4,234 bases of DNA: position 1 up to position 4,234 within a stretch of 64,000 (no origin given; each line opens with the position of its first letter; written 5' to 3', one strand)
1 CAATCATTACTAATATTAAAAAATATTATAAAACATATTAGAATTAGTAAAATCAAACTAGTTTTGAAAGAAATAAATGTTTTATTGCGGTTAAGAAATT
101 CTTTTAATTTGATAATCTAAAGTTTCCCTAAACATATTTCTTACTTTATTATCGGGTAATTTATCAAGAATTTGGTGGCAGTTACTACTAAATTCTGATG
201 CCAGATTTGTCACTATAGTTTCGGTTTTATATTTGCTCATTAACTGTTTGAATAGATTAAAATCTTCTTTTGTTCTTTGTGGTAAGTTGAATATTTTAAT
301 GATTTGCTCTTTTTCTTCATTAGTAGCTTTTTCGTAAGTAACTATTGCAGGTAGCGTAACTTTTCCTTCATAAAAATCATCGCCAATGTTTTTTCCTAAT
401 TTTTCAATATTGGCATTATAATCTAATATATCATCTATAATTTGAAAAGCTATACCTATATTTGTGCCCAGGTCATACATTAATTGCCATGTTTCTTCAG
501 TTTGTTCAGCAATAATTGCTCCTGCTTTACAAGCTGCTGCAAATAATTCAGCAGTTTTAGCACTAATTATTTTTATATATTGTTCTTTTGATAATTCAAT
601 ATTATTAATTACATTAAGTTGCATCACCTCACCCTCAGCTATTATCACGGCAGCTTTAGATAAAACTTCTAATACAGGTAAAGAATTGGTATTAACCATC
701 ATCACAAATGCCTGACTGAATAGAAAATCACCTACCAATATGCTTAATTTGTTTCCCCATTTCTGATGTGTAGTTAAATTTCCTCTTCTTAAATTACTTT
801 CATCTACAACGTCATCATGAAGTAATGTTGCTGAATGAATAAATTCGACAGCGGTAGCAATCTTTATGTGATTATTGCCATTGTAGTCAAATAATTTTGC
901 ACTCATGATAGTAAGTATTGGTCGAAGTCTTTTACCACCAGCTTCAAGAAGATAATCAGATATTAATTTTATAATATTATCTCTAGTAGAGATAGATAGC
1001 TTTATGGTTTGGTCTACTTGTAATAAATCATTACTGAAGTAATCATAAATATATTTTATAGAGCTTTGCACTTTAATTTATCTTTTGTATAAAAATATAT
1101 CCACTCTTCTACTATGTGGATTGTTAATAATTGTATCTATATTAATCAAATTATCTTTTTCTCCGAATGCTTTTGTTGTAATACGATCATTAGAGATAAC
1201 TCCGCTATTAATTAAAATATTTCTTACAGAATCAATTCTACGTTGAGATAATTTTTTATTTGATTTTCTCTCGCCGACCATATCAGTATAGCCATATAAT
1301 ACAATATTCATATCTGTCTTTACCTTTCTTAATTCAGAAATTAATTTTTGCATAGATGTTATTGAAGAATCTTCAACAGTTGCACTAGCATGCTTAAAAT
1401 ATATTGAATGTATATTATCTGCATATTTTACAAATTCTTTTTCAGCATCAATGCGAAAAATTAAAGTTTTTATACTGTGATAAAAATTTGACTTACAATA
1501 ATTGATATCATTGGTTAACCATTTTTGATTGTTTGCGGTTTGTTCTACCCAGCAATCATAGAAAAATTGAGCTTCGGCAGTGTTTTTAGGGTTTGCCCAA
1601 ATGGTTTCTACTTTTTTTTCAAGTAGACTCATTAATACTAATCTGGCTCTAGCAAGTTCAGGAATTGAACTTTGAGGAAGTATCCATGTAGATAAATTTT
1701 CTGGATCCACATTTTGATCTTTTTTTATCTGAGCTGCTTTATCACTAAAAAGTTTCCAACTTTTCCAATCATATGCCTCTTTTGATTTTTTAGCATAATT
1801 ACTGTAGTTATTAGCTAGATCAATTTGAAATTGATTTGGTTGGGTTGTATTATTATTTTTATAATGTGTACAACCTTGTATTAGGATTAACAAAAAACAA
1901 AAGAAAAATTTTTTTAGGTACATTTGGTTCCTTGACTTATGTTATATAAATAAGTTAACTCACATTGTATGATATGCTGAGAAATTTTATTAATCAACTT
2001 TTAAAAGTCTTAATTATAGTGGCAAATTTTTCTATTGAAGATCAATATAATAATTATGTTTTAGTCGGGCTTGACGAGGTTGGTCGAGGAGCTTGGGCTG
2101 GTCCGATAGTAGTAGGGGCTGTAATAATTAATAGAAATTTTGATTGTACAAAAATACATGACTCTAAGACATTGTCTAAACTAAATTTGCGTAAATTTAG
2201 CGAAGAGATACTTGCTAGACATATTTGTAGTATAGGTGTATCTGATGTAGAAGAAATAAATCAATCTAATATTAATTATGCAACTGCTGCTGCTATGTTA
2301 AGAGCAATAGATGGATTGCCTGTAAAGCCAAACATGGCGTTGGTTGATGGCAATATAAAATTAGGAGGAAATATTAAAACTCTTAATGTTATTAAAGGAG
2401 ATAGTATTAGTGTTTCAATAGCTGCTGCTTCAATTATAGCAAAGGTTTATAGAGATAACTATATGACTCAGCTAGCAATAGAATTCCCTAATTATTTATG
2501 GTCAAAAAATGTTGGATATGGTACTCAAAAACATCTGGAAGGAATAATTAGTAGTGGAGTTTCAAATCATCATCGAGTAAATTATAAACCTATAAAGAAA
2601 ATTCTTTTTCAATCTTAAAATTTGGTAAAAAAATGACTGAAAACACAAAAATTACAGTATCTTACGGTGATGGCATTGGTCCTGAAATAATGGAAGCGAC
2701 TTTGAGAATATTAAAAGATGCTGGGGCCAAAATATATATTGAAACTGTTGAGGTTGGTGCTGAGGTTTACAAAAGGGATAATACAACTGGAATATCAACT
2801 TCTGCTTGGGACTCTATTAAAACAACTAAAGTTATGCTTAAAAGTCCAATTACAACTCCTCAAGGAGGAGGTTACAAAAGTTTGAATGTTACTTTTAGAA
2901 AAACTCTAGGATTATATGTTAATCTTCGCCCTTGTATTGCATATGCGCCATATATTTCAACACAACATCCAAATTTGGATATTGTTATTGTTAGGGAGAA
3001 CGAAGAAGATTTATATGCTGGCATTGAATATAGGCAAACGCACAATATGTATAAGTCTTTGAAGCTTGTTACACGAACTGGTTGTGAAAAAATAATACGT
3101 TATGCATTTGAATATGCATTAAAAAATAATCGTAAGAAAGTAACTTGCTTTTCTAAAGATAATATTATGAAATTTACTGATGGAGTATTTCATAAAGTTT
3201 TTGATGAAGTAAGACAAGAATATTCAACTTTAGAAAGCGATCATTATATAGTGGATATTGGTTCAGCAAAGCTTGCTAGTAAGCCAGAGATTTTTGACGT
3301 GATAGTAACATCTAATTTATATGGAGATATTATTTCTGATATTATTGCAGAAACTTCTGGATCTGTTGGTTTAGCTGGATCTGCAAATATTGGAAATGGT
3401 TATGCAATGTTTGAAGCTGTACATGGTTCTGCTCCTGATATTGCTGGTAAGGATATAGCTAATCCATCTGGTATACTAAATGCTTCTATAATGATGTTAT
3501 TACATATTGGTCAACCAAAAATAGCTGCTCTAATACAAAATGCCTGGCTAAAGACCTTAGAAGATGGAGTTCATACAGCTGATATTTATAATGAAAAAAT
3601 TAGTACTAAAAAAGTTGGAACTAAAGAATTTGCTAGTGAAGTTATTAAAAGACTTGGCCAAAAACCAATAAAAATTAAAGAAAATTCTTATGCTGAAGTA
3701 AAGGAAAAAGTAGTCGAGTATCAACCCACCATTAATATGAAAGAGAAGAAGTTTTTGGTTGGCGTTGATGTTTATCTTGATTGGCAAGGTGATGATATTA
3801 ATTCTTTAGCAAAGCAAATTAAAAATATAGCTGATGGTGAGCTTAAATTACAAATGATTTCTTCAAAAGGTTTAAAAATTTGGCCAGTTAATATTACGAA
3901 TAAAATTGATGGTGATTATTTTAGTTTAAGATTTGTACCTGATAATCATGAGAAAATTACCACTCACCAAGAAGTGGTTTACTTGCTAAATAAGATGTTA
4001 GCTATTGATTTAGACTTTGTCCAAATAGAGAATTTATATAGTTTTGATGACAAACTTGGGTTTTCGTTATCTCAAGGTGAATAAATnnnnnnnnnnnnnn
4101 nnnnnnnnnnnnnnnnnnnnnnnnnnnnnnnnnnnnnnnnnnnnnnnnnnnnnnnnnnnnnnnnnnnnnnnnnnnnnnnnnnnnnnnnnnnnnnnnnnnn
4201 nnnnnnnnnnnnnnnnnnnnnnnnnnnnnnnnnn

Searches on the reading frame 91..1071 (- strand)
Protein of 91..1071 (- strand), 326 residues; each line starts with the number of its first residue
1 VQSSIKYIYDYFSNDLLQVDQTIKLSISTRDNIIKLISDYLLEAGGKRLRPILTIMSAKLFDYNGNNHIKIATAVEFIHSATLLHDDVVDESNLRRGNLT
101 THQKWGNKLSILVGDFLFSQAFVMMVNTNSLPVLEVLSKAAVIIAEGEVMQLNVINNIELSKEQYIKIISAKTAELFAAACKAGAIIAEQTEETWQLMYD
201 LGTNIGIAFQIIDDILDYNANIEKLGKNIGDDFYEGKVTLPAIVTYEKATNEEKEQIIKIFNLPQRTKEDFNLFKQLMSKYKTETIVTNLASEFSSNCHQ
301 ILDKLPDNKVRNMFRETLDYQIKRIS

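Call 33: search_protein_families(library=pfam, proteins=[window:91-1071:-], max_evalue=0.00001)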
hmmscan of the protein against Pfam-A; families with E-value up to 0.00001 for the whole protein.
window:91-1071:- (326 aa): 1 family
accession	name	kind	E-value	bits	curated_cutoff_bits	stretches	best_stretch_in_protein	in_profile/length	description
PF00348.22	polyprenyl_synt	-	1.3e-76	257.6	27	1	33-269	3-242/251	Polyprenyl synthetase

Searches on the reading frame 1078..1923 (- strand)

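Call 33: search_protein_families(library=pfam, proteins=[window:1078-1923:-], max_evalue=0.00001)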
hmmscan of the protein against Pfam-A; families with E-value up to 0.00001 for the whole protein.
window:1078-1923:- (281 aa): 1 family
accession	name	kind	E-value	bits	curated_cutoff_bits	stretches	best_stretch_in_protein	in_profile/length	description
PF00691.25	OmpA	-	6.6e-16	58.9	27.2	1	175-262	1-88/98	OmpA family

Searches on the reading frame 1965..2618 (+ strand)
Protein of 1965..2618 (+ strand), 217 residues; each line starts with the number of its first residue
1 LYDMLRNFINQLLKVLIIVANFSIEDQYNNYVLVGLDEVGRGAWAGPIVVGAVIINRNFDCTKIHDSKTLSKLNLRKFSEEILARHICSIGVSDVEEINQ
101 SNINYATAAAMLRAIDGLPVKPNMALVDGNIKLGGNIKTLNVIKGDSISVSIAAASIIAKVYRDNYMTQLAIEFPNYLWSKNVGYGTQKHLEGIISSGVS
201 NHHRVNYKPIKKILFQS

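Call 33: search_protein_families(library=pfam, proteins=[window:1965-2618:+], max_evalue=0.00001)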
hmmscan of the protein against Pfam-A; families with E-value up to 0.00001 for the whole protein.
window:1965-2618:+ (217 aa): 1 family
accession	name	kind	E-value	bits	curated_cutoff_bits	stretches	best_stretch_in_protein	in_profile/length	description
PF01351.25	RNase_HII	-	2.9e-34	119.1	25.8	1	34-208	1-197/199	Ribonuclease HII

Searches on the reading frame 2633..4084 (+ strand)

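Call 33: search_protein_families(library=pfam, proteins=[window:2633-4084:+], max_evalue=0.00001)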
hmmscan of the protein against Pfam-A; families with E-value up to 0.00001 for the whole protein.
window:2633-4084:+ (483 aa): 2 families
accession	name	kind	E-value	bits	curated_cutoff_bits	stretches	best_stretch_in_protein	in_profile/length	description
PF00180.25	Iso_dh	-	1.2e-92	311.3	27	1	6-337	1-348/348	Isocitrate/isopropylmalate dehydrogenase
PF18324.6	Isocitrate_DH_C_bact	-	4.3e-31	107.7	25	1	373-483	1-110/110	Bacterial isocitrate dehydrogenase, C-terminal domain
